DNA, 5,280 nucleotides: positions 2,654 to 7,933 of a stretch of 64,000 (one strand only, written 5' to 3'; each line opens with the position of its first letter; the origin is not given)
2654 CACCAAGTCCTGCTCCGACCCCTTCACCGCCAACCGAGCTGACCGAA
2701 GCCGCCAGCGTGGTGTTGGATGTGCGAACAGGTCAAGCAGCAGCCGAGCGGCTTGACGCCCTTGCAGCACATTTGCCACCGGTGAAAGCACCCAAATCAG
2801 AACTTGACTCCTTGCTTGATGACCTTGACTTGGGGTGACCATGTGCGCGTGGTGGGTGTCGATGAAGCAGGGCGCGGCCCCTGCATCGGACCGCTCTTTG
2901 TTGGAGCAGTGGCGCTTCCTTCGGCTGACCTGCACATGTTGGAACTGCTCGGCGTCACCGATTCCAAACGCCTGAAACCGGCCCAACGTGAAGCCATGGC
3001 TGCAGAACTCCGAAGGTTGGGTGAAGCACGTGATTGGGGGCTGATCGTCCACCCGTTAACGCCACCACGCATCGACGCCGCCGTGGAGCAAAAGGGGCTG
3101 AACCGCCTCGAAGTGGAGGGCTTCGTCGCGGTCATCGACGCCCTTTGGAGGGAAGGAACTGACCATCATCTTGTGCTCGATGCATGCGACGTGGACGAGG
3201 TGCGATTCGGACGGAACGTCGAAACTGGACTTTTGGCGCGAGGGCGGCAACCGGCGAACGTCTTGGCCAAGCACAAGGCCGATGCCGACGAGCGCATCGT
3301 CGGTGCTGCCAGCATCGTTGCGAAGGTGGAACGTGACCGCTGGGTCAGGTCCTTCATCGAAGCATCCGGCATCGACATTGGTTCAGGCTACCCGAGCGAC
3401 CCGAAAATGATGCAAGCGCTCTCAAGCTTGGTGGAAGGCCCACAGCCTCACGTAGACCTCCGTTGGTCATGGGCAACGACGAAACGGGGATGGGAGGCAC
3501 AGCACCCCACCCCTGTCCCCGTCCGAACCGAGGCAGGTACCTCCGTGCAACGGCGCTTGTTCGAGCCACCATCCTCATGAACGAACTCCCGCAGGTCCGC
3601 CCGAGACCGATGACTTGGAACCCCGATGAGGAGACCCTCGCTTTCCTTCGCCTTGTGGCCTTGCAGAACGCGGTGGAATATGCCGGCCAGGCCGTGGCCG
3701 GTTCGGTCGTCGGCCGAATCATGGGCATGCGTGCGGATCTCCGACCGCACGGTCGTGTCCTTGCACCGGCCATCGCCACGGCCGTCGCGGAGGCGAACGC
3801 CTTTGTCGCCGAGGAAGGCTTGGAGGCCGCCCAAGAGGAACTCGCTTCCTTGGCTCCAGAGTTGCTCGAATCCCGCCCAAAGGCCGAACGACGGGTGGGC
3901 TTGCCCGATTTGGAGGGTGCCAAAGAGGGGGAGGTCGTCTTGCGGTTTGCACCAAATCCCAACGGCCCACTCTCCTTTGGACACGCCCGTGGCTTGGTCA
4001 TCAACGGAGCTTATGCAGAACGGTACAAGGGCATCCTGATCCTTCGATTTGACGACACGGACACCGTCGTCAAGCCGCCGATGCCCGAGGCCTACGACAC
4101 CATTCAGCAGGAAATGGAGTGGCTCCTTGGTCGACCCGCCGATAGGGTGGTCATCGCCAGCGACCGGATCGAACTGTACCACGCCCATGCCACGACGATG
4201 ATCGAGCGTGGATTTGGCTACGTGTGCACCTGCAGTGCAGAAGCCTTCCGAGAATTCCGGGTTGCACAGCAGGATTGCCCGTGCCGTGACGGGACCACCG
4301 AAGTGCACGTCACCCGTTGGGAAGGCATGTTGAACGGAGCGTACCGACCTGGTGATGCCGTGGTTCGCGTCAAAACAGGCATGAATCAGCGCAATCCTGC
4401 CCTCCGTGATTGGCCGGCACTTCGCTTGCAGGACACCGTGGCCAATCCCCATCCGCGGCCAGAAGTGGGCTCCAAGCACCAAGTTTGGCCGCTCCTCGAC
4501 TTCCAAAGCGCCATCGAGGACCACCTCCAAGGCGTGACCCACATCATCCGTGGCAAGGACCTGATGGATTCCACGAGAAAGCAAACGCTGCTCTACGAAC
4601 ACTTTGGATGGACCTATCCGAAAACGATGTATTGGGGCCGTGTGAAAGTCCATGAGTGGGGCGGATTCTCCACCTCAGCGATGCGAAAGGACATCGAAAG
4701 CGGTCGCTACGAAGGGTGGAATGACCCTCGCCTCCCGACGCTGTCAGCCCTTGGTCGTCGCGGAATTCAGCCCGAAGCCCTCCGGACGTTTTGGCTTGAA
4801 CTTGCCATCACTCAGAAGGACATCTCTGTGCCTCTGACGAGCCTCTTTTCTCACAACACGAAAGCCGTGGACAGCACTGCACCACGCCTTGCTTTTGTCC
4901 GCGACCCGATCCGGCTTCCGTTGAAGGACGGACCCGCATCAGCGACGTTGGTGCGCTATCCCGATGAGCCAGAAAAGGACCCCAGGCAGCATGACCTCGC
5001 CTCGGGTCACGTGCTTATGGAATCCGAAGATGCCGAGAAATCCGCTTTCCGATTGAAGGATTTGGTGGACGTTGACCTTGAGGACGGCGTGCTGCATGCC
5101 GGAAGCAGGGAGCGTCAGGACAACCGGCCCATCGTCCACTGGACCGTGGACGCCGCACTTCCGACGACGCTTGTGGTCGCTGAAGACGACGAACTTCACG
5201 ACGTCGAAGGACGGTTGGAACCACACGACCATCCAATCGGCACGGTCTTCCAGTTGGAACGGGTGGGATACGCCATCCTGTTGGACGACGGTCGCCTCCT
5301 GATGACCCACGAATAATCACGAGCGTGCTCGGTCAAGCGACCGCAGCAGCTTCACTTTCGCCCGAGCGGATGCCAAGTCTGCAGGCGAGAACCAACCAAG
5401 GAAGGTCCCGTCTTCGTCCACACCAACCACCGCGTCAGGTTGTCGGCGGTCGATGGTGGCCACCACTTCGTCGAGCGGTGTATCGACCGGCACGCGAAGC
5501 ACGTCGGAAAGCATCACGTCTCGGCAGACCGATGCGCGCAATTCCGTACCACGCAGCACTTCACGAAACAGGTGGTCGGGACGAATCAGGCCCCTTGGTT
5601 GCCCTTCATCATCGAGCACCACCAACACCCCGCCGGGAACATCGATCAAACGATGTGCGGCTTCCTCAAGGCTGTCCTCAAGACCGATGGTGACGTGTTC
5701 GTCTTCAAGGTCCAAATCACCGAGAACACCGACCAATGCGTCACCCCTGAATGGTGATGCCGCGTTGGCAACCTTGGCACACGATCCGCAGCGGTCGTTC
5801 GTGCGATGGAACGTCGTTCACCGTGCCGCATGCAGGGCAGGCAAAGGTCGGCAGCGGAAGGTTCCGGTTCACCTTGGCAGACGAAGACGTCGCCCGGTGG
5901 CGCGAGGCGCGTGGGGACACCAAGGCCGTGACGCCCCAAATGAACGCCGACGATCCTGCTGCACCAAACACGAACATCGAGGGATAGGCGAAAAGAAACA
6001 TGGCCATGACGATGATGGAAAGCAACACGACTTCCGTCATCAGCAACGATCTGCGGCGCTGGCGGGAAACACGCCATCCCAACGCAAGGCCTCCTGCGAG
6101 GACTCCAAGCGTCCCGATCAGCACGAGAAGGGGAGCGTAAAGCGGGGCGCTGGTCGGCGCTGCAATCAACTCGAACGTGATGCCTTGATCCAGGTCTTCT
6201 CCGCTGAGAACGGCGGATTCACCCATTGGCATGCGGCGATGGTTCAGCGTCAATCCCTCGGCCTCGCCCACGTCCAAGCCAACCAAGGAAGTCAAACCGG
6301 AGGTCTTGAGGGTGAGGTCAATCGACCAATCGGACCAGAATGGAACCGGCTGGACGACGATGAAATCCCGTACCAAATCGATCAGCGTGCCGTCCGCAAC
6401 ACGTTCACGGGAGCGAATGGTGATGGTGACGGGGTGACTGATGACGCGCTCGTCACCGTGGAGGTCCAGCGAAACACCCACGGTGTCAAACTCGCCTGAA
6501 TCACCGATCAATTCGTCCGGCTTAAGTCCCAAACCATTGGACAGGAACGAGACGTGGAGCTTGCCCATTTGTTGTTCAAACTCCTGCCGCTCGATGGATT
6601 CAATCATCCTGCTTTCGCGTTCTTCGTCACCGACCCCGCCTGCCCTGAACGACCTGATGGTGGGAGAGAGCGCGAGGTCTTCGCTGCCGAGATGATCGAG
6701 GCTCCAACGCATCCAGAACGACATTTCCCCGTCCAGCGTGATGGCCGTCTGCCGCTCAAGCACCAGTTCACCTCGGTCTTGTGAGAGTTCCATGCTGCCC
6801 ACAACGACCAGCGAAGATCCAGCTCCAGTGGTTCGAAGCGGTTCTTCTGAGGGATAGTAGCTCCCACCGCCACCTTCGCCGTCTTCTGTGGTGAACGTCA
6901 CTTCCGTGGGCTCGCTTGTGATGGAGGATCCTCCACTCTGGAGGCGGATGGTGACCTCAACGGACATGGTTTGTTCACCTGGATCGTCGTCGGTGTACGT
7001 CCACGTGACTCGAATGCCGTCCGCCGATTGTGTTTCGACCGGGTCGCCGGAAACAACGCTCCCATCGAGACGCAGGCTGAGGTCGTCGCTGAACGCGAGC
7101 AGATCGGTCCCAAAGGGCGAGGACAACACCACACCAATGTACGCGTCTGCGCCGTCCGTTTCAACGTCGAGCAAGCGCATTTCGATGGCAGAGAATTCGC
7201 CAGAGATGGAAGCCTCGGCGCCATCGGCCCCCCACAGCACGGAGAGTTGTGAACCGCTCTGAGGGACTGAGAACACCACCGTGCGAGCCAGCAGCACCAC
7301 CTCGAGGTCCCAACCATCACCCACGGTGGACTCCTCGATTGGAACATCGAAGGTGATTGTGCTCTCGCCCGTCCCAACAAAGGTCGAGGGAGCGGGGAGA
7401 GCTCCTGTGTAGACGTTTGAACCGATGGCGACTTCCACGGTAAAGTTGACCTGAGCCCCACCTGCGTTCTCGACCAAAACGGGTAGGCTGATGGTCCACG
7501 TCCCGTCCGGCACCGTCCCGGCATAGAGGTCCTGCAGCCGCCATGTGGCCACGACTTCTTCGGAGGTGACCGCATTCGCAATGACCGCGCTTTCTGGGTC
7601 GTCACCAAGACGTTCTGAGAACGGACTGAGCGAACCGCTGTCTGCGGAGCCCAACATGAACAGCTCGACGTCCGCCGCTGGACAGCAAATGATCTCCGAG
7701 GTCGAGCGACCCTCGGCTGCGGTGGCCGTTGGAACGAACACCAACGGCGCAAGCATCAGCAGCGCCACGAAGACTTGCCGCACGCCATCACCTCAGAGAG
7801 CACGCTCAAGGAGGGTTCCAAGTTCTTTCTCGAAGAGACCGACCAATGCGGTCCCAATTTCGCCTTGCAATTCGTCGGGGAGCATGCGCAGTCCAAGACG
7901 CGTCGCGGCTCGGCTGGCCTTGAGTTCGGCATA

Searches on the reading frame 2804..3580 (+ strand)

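Call 6: search_protein_families(library=pfam, proteins=[window:2804-3580:+], max_evalue=0.001)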
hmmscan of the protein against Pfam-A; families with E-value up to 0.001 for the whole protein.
window:2804-3580:+ (258 aa): 1 family
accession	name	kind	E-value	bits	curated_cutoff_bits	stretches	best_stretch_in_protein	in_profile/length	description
PF01351.25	RNase_HII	-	1.6e-33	116.8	25.8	1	17-225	1-198/199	Ribonuclease HII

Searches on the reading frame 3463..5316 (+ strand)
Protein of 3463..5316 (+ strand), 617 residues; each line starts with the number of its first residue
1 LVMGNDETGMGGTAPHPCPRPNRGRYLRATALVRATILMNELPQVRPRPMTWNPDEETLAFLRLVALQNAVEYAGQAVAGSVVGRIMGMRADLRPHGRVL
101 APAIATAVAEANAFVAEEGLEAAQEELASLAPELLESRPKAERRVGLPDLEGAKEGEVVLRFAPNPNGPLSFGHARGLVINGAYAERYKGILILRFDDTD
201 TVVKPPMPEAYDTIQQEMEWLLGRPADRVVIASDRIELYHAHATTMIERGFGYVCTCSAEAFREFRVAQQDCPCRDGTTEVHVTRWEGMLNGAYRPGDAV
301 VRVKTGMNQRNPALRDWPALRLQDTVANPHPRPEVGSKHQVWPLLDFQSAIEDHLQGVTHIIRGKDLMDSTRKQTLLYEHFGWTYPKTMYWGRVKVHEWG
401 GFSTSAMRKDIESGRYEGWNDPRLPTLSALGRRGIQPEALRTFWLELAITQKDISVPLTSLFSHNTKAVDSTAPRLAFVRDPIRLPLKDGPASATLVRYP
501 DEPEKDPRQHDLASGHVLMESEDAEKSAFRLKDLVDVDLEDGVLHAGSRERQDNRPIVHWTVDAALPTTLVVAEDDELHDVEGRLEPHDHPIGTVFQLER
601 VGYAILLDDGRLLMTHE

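Call 6: search_protein_families(library=pfam, proteins=[window:3463-5316:+], max_evalue=0.001)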
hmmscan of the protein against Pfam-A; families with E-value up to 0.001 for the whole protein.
window:3463-5316:+ (617 aa): 2 families
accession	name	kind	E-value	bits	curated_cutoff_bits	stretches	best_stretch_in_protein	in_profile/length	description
PF00749.27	tRNA-synt_1c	-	9.3e-56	189.5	23.4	1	157-468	1-311/314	tRNA synthetases class I (E and Q), catalytic domain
PF03950.23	tRNA-synt_1c_C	-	1.4e-05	25.6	23.9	1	473-543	1-77/91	tRNA synthetases class I (E and Q), anti-codon binding domain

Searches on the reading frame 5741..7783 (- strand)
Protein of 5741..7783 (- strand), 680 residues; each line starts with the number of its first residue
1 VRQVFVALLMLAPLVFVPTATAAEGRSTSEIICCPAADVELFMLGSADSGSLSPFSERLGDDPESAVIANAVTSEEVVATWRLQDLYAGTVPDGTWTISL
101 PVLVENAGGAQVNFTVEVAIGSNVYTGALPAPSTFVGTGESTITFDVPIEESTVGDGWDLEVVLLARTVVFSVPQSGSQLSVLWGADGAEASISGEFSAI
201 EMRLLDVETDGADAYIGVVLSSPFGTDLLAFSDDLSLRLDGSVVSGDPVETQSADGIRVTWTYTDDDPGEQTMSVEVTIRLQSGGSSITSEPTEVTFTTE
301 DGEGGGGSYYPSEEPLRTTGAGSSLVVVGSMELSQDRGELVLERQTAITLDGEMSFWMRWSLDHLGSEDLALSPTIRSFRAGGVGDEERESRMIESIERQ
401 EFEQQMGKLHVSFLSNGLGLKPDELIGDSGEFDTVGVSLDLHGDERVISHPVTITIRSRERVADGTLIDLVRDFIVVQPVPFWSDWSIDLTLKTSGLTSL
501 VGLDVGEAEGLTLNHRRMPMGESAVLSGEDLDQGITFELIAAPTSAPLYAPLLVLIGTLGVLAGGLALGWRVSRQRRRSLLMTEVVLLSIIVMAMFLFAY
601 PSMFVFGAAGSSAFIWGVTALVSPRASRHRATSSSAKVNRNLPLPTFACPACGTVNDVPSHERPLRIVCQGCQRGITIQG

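Call 6: search_protein_families(library=pfam, proteins=[window:5741-7783:-], max_evalue=0.001)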
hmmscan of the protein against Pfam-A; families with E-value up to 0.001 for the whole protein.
window:5741-7783:- (680 aa): 1 family
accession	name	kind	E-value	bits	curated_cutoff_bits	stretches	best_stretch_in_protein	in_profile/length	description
PF07690.21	MFS_1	-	0.00021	20.8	33.4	1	547-635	237-332/347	Major Facilitator Superfamily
